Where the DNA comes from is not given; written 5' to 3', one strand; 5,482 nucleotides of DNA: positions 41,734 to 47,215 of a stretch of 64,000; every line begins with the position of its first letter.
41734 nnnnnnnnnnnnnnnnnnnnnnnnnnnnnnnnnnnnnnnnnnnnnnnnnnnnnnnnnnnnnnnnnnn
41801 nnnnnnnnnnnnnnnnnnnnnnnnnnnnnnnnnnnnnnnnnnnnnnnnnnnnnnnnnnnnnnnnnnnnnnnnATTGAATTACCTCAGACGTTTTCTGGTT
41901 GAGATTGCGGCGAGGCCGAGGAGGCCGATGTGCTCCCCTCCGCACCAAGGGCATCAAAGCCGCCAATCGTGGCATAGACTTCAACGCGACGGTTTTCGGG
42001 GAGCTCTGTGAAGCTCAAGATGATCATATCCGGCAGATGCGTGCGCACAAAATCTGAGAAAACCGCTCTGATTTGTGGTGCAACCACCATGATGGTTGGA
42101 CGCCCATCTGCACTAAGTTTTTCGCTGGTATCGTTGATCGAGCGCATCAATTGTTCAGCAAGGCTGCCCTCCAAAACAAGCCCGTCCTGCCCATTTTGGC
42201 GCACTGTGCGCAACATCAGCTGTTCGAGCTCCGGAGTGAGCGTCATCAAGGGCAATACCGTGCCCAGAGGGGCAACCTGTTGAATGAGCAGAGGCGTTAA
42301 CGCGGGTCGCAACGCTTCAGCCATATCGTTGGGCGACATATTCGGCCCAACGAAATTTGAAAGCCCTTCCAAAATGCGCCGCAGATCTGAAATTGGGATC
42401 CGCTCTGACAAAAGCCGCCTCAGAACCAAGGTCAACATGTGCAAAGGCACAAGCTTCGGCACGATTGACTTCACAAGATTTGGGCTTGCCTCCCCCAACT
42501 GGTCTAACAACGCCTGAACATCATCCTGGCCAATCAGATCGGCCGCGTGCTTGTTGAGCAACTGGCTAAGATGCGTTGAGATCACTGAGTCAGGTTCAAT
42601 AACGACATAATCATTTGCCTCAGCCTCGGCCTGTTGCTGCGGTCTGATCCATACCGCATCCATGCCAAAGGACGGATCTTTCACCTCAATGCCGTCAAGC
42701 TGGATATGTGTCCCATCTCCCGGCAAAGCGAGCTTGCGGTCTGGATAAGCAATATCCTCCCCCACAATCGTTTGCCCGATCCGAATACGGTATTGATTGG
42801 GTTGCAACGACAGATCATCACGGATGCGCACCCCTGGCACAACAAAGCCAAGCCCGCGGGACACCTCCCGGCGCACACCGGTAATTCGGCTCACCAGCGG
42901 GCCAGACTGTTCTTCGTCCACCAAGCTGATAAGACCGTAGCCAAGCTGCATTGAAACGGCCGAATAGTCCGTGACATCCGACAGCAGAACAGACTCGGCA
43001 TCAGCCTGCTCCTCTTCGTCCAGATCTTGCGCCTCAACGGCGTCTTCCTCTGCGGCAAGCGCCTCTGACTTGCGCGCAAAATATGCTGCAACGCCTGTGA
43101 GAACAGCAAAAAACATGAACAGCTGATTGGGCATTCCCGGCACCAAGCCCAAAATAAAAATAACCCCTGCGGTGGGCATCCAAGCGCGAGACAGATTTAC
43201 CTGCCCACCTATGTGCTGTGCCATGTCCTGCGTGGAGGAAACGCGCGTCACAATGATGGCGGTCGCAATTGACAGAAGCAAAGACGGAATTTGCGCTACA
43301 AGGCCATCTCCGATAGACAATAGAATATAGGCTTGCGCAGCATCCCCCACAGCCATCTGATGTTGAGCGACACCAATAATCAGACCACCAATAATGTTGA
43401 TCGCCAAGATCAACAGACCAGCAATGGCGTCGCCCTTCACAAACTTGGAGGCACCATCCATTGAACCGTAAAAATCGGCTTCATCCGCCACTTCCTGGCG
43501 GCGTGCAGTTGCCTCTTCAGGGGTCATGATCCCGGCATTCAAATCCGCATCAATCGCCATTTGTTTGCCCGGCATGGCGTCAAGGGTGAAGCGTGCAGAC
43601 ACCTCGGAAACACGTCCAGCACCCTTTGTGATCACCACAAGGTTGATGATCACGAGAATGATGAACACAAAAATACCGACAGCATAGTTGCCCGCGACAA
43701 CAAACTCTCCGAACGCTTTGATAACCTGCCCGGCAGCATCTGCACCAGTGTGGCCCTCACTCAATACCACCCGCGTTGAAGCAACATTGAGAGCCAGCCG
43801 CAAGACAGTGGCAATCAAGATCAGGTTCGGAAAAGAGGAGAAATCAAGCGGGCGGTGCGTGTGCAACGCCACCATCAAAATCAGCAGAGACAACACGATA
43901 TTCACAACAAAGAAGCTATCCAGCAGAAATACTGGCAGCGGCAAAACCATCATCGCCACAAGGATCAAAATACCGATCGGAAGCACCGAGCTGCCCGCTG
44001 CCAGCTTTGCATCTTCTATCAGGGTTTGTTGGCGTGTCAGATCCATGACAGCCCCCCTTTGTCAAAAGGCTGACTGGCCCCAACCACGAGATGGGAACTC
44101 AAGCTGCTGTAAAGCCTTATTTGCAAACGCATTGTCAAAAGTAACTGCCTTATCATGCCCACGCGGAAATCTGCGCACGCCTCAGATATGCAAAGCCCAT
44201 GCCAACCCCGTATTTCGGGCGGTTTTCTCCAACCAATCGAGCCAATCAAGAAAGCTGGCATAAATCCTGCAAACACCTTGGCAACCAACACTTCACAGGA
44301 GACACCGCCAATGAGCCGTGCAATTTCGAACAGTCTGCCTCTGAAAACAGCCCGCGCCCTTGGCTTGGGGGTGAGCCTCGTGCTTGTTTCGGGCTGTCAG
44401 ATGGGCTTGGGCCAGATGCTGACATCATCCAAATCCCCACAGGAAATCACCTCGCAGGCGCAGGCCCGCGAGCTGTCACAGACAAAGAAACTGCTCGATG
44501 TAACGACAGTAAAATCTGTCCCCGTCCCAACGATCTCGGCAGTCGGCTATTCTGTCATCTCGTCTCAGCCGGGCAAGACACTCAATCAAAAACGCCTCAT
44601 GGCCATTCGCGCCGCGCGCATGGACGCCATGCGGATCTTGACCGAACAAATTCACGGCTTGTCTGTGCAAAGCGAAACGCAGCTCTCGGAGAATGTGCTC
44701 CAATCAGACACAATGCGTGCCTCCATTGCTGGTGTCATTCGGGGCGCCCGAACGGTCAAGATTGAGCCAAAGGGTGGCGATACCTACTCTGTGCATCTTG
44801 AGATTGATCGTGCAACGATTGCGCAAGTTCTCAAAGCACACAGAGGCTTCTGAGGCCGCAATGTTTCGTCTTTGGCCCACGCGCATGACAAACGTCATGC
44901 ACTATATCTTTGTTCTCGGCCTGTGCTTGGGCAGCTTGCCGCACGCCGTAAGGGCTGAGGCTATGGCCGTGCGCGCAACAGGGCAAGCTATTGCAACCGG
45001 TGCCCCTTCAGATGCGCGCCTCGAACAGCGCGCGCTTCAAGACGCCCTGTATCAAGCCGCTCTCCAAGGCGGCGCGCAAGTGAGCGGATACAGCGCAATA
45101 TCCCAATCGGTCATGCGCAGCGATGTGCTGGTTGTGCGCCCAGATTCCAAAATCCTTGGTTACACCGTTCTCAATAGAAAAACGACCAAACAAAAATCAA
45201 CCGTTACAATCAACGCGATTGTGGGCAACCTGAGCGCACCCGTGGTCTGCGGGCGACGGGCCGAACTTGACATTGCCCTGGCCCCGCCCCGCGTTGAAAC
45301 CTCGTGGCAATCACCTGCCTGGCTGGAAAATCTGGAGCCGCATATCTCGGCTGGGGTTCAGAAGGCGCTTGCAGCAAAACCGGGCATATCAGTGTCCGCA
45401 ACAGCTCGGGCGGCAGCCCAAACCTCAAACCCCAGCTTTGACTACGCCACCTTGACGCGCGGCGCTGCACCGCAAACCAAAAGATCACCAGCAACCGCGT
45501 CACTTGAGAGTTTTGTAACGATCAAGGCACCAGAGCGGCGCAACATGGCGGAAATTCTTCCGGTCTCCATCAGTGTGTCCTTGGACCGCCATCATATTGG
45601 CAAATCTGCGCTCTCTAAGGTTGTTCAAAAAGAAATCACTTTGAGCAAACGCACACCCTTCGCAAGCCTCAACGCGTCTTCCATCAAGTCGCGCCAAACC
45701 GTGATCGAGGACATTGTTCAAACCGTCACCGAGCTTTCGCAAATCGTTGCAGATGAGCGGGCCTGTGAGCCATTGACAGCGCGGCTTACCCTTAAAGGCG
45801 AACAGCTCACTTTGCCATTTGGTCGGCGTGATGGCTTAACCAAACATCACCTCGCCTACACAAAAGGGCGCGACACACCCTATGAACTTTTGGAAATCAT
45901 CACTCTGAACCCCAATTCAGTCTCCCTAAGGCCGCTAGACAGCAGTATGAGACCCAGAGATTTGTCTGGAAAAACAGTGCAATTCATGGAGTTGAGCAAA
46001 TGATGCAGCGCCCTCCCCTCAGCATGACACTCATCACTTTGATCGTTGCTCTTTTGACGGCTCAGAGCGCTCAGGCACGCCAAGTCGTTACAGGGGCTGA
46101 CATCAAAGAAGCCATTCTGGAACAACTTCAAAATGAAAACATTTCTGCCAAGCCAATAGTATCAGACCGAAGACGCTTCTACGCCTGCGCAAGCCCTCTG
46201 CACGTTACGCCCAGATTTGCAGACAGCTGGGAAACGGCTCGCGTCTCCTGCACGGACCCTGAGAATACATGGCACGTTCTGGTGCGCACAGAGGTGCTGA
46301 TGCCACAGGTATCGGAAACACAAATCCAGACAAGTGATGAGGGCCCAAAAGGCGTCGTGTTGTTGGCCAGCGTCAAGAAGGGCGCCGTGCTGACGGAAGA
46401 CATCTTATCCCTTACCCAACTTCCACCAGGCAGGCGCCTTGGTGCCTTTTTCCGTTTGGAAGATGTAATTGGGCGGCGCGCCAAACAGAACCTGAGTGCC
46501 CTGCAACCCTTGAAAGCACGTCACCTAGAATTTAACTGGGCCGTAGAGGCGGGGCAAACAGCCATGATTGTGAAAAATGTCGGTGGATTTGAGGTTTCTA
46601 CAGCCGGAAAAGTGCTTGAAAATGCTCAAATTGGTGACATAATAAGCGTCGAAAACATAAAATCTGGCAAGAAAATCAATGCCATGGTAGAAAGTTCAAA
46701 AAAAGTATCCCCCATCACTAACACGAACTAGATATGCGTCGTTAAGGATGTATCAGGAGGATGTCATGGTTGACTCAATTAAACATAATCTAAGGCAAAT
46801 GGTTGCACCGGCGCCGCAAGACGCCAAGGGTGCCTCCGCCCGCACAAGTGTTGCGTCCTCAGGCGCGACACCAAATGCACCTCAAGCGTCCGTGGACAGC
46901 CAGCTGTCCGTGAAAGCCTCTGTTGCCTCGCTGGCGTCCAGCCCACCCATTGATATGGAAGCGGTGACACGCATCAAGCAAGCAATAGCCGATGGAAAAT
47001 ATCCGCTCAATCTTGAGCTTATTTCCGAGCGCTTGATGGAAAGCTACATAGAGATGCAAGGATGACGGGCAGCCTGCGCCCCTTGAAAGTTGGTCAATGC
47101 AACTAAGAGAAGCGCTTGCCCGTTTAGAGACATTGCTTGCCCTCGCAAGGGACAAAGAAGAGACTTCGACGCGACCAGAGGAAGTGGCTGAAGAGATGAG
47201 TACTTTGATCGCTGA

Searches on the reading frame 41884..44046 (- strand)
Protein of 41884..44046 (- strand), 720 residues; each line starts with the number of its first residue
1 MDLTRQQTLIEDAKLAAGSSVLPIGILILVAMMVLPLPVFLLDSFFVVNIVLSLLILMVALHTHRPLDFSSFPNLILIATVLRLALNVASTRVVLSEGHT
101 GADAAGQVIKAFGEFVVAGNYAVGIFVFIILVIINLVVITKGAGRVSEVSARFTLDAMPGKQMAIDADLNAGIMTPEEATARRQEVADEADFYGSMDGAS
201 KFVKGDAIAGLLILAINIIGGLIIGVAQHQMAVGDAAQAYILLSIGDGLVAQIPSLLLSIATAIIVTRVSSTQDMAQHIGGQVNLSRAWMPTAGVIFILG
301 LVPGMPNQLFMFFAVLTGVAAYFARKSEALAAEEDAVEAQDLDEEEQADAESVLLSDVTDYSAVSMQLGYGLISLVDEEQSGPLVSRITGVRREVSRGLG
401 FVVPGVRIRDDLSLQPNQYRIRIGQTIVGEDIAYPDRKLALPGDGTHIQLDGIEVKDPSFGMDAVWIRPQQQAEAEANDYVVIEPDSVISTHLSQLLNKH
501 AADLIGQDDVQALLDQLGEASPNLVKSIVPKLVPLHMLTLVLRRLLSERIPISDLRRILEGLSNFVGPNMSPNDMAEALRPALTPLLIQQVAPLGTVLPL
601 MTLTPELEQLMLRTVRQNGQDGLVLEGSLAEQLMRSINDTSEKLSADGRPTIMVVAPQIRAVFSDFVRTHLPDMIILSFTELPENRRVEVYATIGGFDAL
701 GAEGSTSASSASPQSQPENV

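Call 6: search_protein_families(library=ncbifam, proteins=[window:41884-44046:-], max_evalue=0.001)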
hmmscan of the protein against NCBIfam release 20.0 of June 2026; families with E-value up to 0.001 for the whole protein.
window:41884-44046:- (720 aa): 5 families
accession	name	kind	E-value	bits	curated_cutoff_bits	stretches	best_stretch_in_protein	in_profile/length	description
TIGR01398.1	FlhA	equivalog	6.9e-244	811.1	772.1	1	21-694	5-678/678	flagellar biosynthesis protein FlhA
TIGR01399.1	hrcV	equivalog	7e-173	576.7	692.25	1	25-693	10-676/677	type III secretion system export apparatus subunit SctV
NF011865.0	PRK15337.1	equivalog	1.5e-139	466.4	800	1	21-694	17-686/686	EscV/YscV/HrcV family type III secretion system export apparatus protein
NF009363.0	PRK12720.1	equivalog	2.5e-135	452.6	993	1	21-694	20-671/683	EscV/YscV/HrcV family type III secretion system export apparatus protein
NF004571.0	PRK05910.1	equivalog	9.8e-73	245.5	670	2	21-342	14-325/584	type III secretion system protein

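Call 86: search_dna_similar(query=window:41884-44046:-, collection=plasmids, mode=protein, max_evalue=1e-50, max_rows=12)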
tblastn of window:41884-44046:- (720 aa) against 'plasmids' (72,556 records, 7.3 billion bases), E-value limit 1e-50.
Records with a match: 678; places in all: 832; records where one place covers at least 80% of the query: 346.
Best place of each record, by identity: 60-80% 1; <60% 677.
By first word of the organism name: Ralstonia 136; Shigella 103; Yersinia 92; Rhizobium 50; Escherichia 42; Sinorhizobium 27; Azospirillum 23; Aeromonas 21; Bradyrhizobium 18; Salmonella 13; and 58 more.
By predicted mobility (MOB-suite, as given by PLSDB): mobilizable 279; non-mobilizable 235; conjugative 164.
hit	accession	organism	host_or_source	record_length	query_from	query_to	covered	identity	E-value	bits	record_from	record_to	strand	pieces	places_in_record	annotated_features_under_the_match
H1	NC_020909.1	Octadecabacter arcticus 238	150 km offshore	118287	16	696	95%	62.0%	0e+0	679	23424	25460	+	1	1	flhA: flagellar biosynthesis protein FlhA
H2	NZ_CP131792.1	Pseudomonas aeruginosa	Homo sapiens,culture,blood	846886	13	695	95%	49.6%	2e-171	552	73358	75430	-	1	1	flhA: flagellar biosynthesis protein FlhA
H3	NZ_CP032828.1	Sphingomonas paeninsulae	whole organism,soil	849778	6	695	96%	47.5%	8e-161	521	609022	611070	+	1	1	flhA: flagellar biosynthesis protein FlhA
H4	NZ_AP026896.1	Aeromonas caviae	Microbe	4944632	23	695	93%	47.7%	2e-169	546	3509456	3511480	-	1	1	none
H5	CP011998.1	Ralstonia solanacearum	ginger,cell culture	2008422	2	696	97%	45.0%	2e-156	509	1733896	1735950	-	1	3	flagellar biosynthesis protein FlhA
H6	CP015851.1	Ralstonia solanacearum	Rhizoma kaempferiae,cell culture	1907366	2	696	97%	44.9%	1e-155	507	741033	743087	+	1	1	flagellar biosynthesis protein FlhA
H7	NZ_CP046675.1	Ralstonia nicotianae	tobacco,cell culture,leaf veins ...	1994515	2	696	97%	44.9%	1e-155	507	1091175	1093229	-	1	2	none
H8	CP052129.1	Ralstonia solanacearum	tomato,cell culture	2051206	2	696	97%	44.9%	1e-155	507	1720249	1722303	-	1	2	flhA: flagellar biosynthesis protein FlhA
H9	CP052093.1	Ralstonia solanacearum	tomato,cell culture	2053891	2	696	97%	44.9%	1e-155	507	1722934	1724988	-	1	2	none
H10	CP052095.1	Ralstonia solanacearum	tomato,cell culture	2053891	2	696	97%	44.9%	1e-155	507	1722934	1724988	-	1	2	none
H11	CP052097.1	Ralstonia solanacearum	tomato,cell culture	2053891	2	696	97%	44.9%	1e-155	507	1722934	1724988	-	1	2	none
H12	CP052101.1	Ralstonia solanacearum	tomato,cell culture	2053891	2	696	97%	44.9%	1e-155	507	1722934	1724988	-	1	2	none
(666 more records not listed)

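Call 87: get_annotated_region(hit=H1, flank=20000)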
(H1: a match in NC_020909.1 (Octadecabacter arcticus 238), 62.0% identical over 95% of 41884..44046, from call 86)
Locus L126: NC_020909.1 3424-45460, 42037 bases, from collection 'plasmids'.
description: Octadecabacter arcticus 238 plasmid pOA238_118, complete sequence
organism: Octadecabacter arcticus 238 (NCBI taxid 391616)
taxonomy: Bacteria; Pseudomonadota; Alphaproteobacteria; Rhodobacterales; Roseobacteraceae; Octadecabacter; Octadecabacter arcticus; Octadecabacter arcticus 238
host: -; source: 150 km offshore; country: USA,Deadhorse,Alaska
typing (MOB-suite, as given by PLSDB): non-mobilizable; replicon rep_cluster_804
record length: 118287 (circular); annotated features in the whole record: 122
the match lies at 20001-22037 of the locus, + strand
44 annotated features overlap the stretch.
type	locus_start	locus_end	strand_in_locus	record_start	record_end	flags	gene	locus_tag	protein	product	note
CDS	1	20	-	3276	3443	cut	-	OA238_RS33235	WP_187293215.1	hypothetical protein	-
CDS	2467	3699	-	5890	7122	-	-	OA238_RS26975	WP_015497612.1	ISL3 family transposase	-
CDS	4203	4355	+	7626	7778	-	-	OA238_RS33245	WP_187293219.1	hypothetical protein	-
CDS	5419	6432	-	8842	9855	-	-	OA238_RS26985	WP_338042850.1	IS66 family transposase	-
CDS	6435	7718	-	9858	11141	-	-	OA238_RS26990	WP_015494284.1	IS256-like element ISOan3 family transposase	GO:0006313 - DNA transposition [Evidence IEA]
CDS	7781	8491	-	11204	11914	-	-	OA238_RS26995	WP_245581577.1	IS66 family transposase zinc-finger binding domain-containing protein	-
CDS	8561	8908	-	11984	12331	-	tnpB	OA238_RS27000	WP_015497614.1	IS66 family insertion sequence element accessory protein TnpB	-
CDS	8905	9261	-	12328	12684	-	-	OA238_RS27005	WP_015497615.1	transposase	GO:0006313 - DNA transposition [Evidence IEA]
CDS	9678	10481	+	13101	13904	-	-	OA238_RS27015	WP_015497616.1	flagellar hook basal-body protein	-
CDS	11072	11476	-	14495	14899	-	-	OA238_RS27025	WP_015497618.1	hypothetical protein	-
CDS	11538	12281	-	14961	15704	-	-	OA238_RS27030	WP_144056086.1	hypothetical protein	-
CDS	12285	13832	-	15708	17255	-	-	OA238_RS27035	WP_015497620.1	hypothetical protein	-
CDS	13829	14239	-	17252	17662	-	-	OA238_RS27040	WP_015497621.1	adenylyltransferase/cytidyltransferase family protein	-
CDS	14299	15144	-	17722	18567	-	-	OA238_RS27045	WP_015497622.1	flagellin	GO:0071973 - bacterial-type flagellum-dependent cell motility [Evidence IEA]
CDS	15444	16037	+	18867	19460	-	-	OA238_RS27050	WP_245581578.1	SEL1-like repeat protein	-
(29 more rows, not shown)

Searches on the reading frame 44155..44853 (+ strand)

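Call 42: search_protein_families(library=pfam, proteins=[window:44155-44853:+], max_evalue=0.01)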
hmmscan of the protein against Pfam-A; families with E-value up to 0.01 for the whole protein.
window:44155-44853:+ (232 aa): 1 family
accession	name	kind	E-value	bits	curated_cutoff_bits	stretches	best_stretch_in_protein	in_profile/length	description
PF02169.21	LPP20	-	0.00075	20.3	25.9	1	142-217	9-96/97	LPP20 lipoprotein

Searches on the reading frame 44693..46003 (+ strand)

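Call 6: search_protein_families(library=ncbifam, proteins=[window:44693-46003:+], max_evalue=0.001)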
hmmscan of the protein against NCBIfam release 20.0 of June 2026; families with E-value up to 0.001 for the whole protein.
window:44693-46003:+ (436 aa): 0 families

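Call 42: search_protein_families(library=pfam, proteins=[window:44693-46003:+], max_evalue=0.01)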
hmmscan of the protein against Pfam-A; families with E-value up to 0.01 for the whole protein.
window:44693-46003:+ (436 aa): 1 family
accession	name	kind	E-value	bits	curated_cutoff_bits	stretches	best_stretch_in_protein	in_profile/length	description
PF16548.10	FlgT_N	-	1.1e-07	32.8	28.8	1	93-175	3-83/87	Flagellar assembly protein T, N-terminal domain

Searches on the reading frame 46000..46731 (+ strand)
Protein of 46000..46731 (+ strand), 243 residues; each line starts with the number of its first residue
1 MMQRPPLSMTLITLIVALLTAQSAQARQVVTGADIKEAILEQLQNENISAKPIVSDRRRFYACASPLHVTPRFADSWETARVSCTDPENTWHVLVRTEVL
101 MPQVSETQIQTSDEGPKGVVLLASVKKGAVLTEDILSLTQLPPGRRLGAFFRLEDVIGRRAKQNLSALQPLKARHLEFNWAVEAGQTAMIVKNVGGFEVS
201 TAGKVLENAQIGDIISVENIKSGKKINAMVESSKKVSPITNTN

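Call 6: search_protein_families(library=ncbifam, proteins=[window:46000-46731:+], max_evalue=0.001)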
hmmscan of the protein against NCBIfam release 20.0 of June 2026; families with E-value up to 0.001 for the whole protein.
window:46000-46731:+ (243 aa): 1 family
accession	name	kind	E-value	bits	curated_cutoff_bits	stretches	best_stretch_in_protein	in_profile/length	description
TIGR03170.1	flgA_cterm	equivalog_domain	2.4e-24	85.9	54.65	1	119-236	16-134/137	flagellar basal body P-ring formation chaperone FlgA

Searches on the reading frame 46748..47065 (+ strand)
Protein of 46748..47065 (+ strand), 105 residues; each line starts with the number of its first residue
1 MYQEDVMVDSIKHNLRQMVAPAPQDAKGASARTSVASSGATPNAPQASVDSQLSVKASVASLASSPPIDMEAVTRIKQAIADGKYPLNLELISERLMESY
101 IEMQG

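Call 6: search_protein_families(library=ncbifam, proteins=[window:46748-47065:+], max_evalue=0.001)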
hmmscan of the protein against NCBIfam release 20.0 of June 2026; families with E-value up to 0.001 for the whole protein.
window:46748-47065:+ (105 aa): 1 family
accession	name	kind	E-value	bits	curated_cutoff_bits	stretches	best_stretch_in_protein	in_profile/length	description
TIGR03824.1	FlgM_jcvi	equivalog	2e-12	47.7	40.75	1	10-99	2-96/98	flagellar biosynthesis anti-sigma factor FlgM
